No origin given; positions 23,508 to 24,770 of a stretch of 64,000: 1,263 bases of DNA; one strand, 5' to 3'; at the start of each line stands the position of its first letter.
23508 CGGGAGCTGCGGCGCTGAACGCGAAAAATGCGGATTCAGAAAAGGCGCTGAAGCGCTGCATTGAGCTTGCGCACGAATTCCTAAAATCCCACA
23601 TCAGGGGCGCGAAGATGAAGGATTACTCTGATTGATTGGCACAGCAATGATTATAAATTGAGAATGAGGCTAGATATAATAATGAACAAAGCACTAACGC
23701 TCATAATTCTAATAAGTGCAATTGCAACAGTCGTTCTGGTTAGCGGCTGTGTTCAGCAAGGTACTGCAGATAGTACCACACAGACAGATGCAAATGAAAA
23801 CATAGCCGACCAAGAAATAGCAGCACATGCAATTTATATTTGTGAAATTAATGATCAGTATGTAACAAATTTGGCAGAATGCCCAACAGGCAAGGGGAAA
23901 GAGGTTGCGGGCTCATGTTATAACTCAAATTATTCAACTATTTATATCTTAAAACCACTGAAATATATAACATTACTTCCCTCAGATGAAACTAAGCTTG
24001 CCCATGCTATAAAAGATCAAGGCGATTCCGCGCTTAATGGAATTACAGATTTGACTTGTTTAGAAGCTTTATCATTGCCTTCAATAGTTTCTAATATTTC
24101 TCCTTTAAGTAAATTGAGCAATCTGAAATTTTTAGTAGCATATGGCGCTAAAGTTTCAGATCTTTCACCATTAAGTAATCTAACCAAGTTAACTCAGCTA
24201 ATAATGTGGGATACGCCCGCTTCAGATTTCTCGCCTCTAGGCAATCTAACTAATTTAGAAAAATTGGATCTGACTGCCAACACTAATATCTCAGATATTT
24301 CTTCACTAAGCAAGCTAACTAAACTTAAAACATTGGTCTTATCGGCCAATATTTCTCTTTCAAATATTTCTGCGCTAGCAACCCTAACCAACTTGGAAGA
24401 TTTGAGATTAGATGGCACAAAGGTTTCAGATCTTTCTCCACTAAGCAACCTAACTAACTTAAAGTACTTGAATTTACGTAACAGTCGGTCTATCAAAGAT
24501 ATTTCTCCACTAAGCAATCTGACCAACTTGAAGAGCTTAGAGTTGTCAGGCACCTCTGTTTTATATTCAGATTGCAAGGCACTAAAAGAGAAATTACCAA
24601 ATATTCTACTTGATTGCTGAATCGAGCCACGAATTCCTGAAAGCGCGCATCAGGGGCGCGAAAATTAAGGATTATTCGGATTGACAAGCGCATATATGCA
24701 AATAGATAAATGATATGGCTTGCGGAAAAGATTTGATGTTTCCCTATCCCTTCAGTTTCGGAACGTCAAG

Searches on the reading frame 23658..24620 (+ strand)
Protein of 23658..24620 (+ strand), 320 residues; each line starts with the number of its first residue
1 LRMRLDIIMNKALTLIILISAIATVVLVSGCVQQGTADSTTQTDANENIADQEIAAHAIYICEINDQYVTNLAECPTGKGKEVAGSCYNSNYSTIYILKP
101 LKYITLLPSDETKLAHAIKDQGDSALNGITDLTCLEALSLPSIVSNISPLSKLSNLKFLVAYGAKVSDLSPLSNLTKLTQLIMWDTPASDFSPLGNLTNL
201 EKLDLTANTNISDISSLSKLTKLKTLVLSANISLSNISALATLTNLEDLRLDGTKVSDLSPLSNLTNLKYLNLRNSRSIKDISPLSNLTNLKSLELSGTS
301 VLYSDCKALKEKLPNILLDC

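Call 17: search_protein_families(library=pfam, proteins=[window:23658-24620:+], max_evalue=0.01)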
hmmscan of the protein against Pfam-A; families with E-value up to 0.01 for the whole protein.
window:23658-24620:+ (320 aa): 6 families
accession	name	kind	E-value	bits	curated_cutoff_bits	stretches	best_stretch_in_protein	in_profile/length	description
PF12799.13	LRR_4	-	9.6e-23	80.1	27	4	198-241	1-43/44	Leucine Rich repeats (2 copies)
PF23598.1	LRR_14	-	3.2e-10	39.7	40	1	167-302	38-180/353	Leucine-rich repeat region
PF23952.1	LRR_EndoS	-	1.2e-09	38.9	27.9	1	248-302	27-84/116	Endo-beta-N-acetylglucosaminidase EndoS LRR domain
PF25019.1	LRR_R13L1-DRL21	-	8.7e-08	32.6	27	2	238-298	63-126/127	R13L1/DRL21 LRRs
PF25013.1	LRR_Zer-1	-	0.00016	22.3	27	0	148-207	5-63/137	Zer-1-like, Leucine-rich repeats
PF13306.12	LRR_5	-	0.0097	16.2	27.7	1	208-300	10-102/127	BspA type Leucine rich repeat region (6 copies)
